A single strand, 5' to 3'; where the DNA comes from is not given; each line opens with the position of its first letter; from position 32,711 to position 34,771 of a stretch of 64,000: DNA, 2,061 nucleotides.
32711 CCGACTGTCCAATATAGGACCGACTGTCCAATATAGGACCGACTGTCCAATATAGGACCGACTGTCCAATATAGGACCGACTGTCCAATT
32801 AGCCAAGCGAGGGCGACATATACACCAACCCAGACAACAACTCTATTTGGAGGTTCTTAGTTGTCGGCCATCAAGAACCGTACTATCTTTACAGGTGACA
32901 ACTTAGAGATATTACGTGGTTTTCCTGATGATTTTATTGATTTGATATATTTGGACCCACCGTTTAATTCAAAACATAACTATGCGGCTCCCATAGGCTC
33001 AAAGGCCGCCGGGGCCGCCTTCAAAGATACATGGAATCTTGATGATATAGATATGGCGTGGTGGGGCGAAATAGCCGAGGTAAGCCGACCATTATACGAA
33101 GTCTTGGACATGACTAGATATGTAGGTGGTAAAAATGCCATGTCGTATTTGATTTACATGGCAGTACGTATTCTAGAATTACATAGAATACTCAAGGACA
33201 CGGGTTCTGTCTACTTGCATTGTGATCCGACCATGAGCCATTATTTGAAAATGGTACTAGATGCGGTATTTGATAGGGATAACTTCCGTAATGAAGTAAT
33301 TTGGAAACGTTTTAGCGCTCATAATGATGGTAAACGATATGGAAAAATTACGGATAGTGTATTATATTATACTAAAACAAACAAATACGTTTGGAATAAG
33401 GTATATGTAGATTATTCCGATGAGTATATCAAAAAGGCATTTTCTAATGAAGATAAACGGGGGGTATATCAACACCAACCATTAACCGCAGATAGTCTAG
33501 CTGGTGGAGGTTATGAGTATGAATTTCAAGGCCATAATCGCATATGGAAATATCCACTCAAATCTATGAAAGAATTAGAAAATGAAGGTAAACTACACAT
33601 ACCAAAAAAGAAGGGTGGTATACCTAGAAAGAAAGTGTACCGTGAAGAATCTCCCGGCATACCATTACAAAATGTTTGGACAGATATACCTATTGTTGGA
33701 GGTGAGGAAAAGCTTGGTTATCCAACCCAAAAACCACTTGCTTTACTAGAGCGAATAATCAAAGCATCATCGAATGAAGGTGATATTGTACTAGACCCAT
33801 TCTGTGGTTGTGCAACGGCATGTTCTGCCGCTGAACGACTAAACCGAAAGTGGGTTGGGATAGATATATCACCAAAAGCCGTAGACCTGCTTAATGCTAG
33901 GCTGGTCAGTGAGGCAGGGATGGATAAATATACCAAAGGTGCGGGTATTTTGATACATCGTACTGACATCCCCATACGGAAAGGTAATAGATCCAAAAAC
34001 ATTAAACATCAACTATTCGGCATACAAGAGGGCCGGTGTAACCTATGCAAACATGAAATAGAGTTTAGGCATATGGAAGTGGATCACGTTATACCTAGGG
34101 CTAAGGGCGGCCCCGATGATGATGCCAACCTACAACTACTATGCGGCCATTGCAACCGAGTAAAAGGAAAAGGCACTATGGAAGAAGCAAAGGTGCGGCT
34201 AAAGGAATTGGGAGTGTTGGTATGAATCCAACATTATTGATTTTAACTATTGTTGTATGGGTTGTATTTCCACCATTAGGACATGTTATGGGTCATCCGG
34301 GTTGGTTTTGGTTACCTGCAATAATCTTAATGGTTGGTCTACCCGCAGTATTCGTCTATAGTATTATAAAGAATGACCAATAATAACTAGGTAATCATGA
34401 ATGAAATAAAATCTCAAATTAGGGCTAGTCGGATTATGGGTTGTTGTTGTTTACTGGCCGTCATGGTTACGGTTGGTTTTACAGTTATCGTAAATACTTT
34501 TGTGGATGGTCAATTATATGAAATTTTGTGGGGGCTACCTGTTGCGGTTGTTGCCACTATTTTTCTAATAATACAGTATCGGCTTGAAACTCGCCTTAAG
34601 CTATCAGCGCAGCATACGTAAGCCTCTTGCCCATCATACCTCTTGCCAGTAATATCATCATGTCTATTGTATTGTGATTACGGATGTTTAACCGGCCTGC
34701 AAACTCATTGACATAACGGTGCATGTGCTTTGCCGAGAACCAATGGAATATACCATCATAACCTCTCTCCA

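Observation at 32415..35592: Second cargo-bearing IS of a different family: an IS1595 element carrying an MTase-HNH fusion, two tiny membrane proteins and a 19-mer array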

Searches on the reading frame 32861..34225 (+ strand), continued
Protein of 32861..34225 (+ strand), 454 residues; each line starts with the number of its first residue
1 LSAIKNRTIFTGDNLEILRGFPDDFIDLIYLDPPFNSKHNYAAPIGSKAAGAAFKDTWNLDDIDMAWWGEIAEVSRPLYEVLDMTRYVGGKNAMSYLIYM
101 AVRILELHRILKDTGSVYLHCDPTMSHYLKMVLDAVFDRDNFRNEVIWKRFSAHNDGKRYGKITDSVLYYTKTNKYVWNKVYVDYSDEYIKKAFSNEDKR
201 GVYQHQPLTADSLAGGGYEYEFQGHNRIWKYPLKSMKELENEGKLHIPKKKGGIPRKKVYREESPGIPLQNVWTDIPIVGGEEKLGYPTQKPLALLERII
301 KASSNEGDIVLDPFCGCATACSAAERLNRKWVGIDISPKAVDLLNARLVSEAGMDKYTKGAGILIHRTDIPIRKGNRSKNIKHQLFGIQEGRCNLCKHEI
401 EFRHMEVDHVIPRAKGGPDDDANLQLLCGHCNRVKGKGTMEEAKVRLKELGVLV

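Call 39: search_dna_similar(query=P0001, collection=phages, mode=protein, max_rows=15)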
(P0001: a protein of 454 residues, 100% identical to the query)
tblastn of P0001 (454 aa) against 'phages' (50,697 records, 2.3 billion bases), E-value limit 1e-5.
Records with a match: 567; places in all: 581; records where one place covers at least 80% of the query: 28.
Best place of each record, by identity: <60% 567.
By first word of the organism name: Escherichia 72; Staphylococcus 58; Campylobacter 50; Synechococcus 44; Gordonia 33; Streptococcus 31; Vibrio 28; Streptomyces 22; Flavobacterium 16; Bacteriophage 15; and 63 more.
By host as written in the record: - 99; Gordonia terrae 3612 26; Campylobacter jejuni 25; Escherichia coli 25; Staphylococcus aureus 23; Streptomyces lividans JI 1326 15; Campylobacter jejuni NCTC12662 14; Synechococcus sp. 14; and 179 more.
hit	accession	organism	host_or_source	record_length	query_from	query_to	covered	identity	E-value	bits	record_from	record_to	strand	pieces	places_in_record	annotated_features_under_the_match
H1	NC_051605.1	Mycobacterium phage Amgine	Mycobacterium smegmatis mc2 155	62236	9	454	98%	36.0%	4e-67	238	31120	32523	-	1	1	37: methyltransferase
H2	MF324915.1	Mycobacterium phage Amgine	Mycobacterium smegmatis mc2 155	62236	9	454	98%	36.0%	4e-67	238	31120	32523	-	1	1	37: DNA methylase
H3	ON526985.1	Streptomyces phage Ejemplo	Streptomyces griseus ATCC 10137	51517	9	348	75%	45.1%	2e-88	300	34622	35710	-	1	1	47: DNA methyltransferase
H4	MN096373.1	Streptomyces phage TuanPN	Streptomyces griseus ATCC 10137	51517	9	348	75%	45.1%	2e-88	300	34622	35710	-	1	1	47: DNA methylase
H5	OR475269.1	Streptomyces phage BarryBee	Streptomyces lividans JI 1326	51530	9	348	75%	45.1%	5e-88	299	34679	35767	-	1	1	51: DNA methyltransferase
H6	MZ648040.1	Streptomyces phage Triste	Streptomyces lividans JI 1326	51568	9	348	75%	45.1%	5e-88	299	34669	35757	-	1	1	49: DNA methylase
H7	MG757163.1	Streptomyces phage OzzyJ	Streptomyces lividans JI1326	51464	5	348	76%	43.8%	1e-80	277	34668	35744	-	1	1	DNA methylase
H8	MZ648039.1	Streptomyces phage RedBear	Streptomyces lividans JI 1326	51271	9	348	75%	44.0%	6e-80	275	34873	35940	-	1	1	49: methyltransferase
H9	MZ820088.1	Streptomyces phage Katalie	Streptomyces lividans JI 1326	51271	9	348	75%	44.0%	6e-80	275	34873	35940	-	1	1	48: methyltransferase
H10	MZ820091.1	Streptomyces phage South40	Streptomyces lividans JI 1326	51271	9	348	75%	44.0%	6e-80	275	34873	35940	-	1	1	48: methyltransferase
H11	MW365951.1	Streptomyces phage Hippo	Streptomyces lividans JI 1326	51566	9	348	75%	43.3%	3e-74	259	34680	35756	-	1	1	48: methyltransferase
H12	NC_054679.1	Streptomyces phage Werner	Streptomyces lividans JI 1326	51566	9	348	75%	43.3%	3e-74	259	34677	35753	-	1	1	48: DNA methyltransferase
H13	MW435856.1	Streptomyces phage Werner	Streptomyces lividans JI 1326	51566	9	348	75%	43.3%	3e-74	259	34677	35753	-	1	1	48: methyltransferase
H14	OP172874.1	Mycobacterium phage Mask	Mycobacterium smegmatis mc#155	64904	9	368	79%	40.6%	6e-71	249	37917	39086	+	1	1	42: DNA methyltransferase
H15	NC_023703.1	Mycobacterium phage Dori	Mycobacterium smegmatis mc2 155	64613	9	368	79%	40.3%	8e-71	249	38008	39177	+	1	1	42: DNA methyltransferase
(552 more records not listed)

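Call 40: search_dna_similar(query=P0001, collection=plasmids, mode=protein, max_rows=15)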
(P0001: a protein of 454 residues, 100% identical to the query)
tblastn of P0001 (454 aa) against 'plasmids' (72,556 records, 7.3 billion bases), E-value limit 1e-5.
Records with a match: 643; places in all: 667; records where one place covers at least 80% of the query: 5.
Best place of each record, by identity: <60% 643.
By first word of the organism name: Burkholderia 116; Acinetobacter 55; Escherichia 49; Aeromonas 33; Pantoea 27; Enterococcus 24; Klebsiella 22; Salmonella 14; Azospirillum 13; Lactococcus 12; and 123 more.
By predicted mobility (MOB-suite, as given by PLSDB): non-mobilizable 247; conjugative 241; mobilizable 155.
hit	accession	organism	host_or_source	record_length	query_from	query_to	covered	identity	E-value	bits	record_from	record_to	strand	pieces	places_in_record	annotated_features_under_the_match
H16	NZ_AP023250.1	Mesorhizobium sp. 131-2-5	Lotus japonicus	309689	4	361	79%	41.5%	3e-74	260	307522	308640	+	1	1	site-specific DNA-methyltransferase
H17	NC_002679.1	Mesorhizobium japonicum MAFF 303099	-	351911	4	361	79%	41.5%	3e-74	260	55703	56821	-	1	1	site-specific DNA-methyltransferase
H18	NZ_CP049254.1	Microbacterium amylolyticum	cell culture,soil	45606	2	353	78%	41.8%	2e-72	255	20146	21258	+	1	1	DNA methyltransferase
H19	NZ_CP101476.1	Cellulosimicrobium cellulans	water,poultry farm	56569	9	353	76%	37.7%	2e-68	244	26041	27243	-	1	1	DNA methyltransferase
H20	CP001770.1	Spirosoma linguale DSM 74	-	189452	9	352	76%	37.7%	6e-60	219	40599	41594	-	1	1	DNA methylase N-4/N-6 domain protein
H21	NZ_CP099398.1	Rhizobium sp. Pop5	Phaseolus vulgaris,Cell culture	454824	9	358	77%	37.0%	1e-66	238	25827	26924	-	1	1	DNA methyltransferase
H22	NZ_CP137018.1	Sinorhizobium fredii GR64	Phaseolus vulgaris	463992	26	361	70%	40.6%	8e-58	251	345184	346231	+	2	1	site-specific DNA-methyltransferase | DNA methyltransferase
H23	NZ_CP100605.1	Bradyrhizobium sp. Ash2021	-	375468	6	348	76%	37.4%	1e-56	209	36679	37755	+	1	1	DNA methyltransferase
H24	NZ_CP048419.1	Sphingomonas insulae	Cell,soil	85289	18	351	74%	33.9%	3e-45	176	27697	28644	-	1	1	site-specific DNA-methyltransferase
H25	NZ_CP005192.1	Sphingobium sp. MI1205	-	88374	13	351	75%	33.0%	3e-44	173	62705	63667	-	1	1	site-specific DNA-methyltransferase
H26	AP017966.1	Candidatus Megaera polyxenophila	-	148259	9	351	76%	32.5%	1e-48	186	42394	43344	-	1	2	adenine specific DNA methylase Mod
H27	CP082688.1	Salmonella enterica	ground turkey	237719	9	405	87%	27.6%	4e-26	119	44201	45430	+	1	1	site-specific DNA-methyltransferase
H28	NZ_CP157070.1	Nitrosomonas europaea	cell culture,river sludge effuent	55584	9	360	78%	30.7%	9e-34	142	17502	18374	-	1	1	site-specific DNA-methyltransferase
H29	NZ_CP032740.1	Enterococcus casseliflavus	Homo sapiens,bile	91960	9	349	75%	31.3%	2e-35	147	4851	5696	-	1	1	site-specific DNA-methyltransferase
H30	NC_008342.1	Nitrosomonas eutropha C91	-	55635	9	352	76%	31.0%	7e-31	133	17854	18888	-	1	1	site-specific DNA-methyltransferase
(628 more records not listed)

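Call 43: find_encoding_contigs(protein=P0002, flank=6000, max_places=4)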
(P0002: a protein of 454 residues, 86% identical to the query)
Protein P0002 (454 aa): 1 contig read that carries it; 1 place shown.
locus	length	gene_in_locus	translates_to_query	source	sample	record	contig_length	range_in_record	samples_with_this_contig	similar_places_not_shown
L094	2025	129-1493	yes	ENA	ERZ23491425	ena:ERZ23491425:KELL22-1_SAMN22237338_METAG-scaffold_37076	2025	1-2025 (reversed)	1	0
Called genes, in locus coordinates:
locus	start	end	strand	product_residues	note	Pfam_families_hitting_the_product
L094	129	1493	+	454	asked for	PF01555:N6_N4_Mtase, PF01844:HNH, PF14279:HNH_5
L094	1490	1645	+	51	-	-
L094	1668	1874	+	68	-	-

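Call 44: find_encoding_contigs(protein=P0008, flank=6000, max_places=4)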
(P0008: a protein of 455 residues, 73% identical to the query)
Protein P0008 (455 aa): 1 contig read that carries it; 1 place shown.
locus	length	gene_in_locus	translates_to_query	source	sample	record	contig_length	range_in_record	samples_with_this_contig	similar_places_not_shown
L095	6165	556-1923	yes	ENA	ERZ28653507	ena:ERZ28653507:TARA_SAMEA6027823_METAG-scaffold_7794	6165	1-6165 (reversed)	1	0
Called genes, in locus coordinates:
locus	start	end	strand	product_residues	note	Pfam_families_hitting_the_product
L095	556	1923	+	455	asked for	PF01555:N6_N4_Mtase, PF01844:HNH, PF14279:HNH_5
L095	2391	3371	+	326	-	PF00490:ALAD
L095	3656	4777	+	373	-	PF00291:PALP, PF13291:ACT_4 (faint)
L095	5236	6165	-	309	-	?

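Call 55: find_encoding_contigs(protein=P0023, flank=6000, max_places=4)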
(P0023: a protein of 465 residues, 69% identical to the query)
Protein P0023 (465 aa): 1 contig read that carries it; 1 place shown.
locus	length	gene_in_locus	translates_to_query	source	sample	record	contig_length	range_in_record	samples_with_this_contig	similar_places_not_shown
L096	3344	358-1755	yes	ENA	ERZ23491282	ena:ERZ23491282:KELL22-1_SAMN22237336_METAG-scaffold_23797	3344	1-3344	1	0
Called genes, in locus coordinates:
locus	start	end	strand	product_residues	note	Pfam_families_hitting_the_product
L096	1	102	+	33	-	?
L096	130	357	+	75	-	-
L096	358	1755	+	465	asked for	PF01555:N6_N4_Mtase, PF01844:HNH, PF14279:HNH_5 (weak)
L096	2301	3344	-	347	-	?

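Call 56: find_encoding_contigs(protein=P0025, flank=6000, max_places=4)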
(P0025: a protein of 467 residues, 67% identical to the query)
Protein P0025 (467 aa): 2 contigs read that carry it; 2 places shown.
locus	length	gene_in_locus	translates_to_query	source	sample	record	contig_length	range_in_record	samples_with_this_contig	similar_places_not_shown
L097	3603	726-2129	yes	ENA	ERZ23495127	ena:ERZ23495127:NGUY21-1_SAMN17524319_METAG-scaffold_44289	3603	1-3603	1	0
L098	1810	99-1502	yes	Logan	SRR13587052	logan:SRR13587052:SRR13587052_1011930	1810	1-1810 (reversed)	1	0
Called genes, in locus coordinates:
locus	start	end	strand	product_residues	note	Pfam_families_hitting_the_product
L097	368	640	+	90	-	-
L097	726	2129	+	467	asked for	PF01555:N6_N4_Mtase, PF01844:HNH, PF14279:HNH_5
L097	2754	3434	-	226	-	PF01972:SDH_protease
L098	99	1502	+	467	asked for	PF01555:N6_N4_Mtase, PF01844:HNH, PF14279:HNH_5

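Call 58: find_related_loci(query=A1, collection=viral_contigs, flank=5000)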
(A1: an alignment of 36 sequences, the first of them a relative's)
Query A1 (454 aa) in viral_contigs; peptide patterns used: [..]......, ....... (x = any residue, [..] = any of these).
480 stretches matched a pattern; 439 encode a relative of the query (tblastn E <= 1e-3); the best 80 are kept; 80 distinct loci.
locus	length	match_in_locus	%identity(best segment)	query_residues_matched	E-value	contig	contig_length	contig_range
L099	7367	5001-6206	47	5-452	2e-124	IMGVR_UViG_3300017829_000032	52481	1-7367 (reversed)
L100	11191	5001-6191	47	4-452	4e-124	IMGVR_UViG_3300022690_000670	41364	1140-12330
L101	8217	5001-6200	45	6-448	8e-116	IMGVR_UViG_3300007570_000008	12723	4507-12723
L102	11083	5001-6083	50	8-348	2e-105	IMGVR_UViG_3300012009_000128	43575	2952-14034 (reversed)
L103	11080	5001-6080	47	4-353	4e-104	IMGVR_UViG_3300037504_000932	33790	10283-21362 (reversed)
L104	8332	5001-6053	47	8-348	3e-103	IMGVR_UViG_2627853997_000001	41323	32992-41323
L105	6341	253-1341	47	3-348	3e-102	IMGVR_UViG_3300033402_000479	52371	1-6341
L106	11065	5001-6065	49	4-348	3e-102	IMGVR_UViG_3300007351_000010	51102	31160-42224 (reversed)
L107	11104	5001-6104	46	5-354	3e-102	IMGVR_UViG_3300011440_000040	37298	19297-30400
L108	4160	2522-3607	47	2-353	1e-102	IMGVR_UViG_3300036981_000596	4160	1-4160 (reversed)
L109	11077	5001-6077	48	8-348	2e-100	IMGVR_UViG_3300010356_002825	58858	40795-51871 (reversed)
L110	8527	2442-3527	47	1-353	2e-100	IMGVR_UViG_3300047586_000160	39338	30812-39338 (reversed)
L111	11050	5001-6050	46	8-348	2e-100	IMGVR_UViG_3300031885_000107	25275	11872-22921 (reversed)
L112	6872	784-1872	48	3-348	1e-100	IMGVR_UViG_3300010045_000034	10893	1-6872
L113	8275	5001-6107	47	8-355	5e-100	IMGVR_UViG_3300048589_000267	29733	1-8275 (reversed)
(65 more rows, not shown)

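Call 60: search_protein_families(library=pfam, proteins=[L002:7586-7816:+, L097:368-640:+, L096:130-357:+, L094:1490-1645:+, L094:1668-1874:+, L096:1783-2031:+, L096:2039-2326:+, L001:9365-9622:+], max_evalue=5)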
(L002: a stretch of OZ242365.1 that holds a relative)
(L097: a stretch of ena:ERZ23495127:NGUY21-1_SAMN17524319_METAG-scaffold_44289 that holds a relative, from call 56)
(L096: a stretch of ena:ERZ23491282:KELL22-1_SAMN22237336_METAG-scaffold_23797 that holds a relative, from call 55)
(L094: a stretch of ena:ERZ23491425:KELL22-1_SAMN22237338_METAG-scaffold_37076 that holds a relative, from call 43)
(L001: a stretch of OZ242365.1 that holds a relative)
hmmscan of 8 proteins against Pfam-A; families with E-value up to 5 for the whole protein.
L002:7586-7816:+ (76 aa): 4 families
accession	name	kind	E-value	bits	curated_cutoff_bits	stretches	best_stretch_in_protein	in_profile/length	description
PF22002.1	MTLN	-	0.011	16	27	1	43-71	26-54/56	Mitoregulin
PF16555.11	GramPos_pilinD1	-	0.043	14.8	23.1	1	7-74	37-100/160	Gram-positive pilin subunit D1, N-terminal domain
PF03974.18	Ecotin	-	0.095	13.1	22.2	1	4-46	51-91/122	Ecotin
PF14703.12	PHM7_cyt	-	0.1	13.2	27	1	6-71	52-118/174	Cytosolic domain of 10TM putative phosphate transporter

L097:368-640:+ (90 aa): 0 families

L096:130-357:+ (75 aa): 0 families

L094:1490-1645:+ (51 aa): 1 family
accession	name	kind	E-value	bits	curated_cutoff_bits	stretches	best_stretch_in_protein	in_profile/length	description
PF04956.18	TrbC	-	2.5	8.8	27.9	1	4-47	52-95/98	TrbC/VIRB2 pilin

L094:1668-1874:+ (68 aa): 2 families
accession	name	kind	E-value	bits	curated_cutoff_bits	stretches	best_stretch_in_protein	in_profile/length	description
PF03386.19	ENOD93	-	0.033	14.5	25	1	1-61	4-64/78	Early nodulin 93 ENOD93 protein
PF03186.18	CobD_Cbib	-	0.23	11.1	34.4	1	8-62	39-88/282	CobD/Cbib protein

L096:1783-2031:+ (82 aa): 0 families

L096:2039-2326:+ (95 aa): 0 families

L001:9365-9622:+ (85 aa): 4 families
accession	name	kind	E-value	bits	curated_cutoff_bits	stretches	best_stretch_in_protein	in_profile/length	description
PF05767.17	Pox_A14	-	0.005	17.4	27.7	1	8-56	14-56/93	Poxvirus virion envelope protein A14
PF00255.25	GSHPx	-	0.0064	16.5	27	1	16-72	23-75/108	Glutathione peroxidase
PF05083.18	LST1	-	0.098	13.3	22.3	1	10-47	2-38/78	LST-1 protein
PF12704.14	MacB_PCD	-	0.38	11.4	27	1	6-34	6-34/207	MacB-like periplasmic core domain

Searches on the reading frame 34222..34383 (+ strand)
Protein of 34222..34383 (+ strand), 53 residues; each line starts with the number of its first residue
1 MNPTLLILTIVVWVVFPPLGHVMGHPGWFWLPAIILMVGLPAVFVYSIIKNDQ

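Call 4: search_protein_families(library=pfam, proteins=[window:34222-34383:+], max_evalue=0.01)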
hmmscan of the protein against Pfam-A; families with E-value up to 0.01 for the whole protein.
window:34222-34383:+ (53 aa): 0 families

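Call 36: search_protein_families(library=padloc, proteins=[window:34222-34383:+], max_evalue=0.01)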
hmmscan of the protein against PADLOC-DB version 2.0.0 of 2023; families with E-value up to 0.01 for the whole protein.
window:34222-34383:+ (53 aa): 0 families

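Call 37: search_protein_families(library=ncbifam, proteins=[window:34222-34383:+], max_evalue=0.01)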
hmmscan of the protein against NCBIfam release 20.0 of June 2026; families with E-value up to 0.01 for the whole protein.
window:34222-34383:+ (53 aa): 0 families

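Call 60: search_protein_families(library=pfam, proteins=[window:34222-34383:+], max_evalue=5)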
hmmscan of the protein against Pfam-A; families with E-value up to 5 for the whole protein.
window:34222-34383:+ (53 aa): 1 family
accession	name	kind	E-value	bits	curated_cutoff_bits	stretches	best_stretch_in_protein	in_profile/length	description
PF00528.27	BPD_transp_1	-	0.52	10.5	26.4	1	3-49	31-72/184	Binding-protein-dependent transport system inner membrane component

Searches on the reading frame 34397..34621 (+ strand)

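Call 4: search_protein_families(library=pfam, proteins=[window:34397-34621:+], max_evalue=0.01)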
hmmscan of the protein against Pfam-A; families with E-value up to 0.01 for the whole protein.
window:34397-34621:+ (74 aa): 0 families

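Call 36: search_protein_families(library=padloc, proteins=[window:34397-34621:+], max_evalue=0.01)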
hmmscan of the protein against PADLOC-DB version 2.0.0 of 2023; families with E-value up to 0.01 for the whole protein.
window:34397-34621:+ (74 aa): 0 families

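Call 37: search_protein_families(library=ncbifam, proteins=[window:34397-34621:+], max_evalue=0.01)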
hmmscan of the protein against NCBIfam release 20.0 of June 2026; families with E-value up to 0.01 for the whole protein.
window:34397-34621:+ (74 aa): 0 families

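Call 60: search_protein_families(library=pfam, proteins=[window:34397-34621:+], max_evalue=5)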
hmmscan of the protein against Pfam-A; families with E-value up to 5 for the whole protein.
window:34397-34621:+ (74 aa): 1 family
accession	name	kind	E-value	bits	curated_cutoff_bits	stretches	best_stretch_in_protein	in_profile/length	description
PF13829.11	DUF4191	-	0.13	12.1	30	1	14-59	25-70/219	Domain of unknown function (DUF4191)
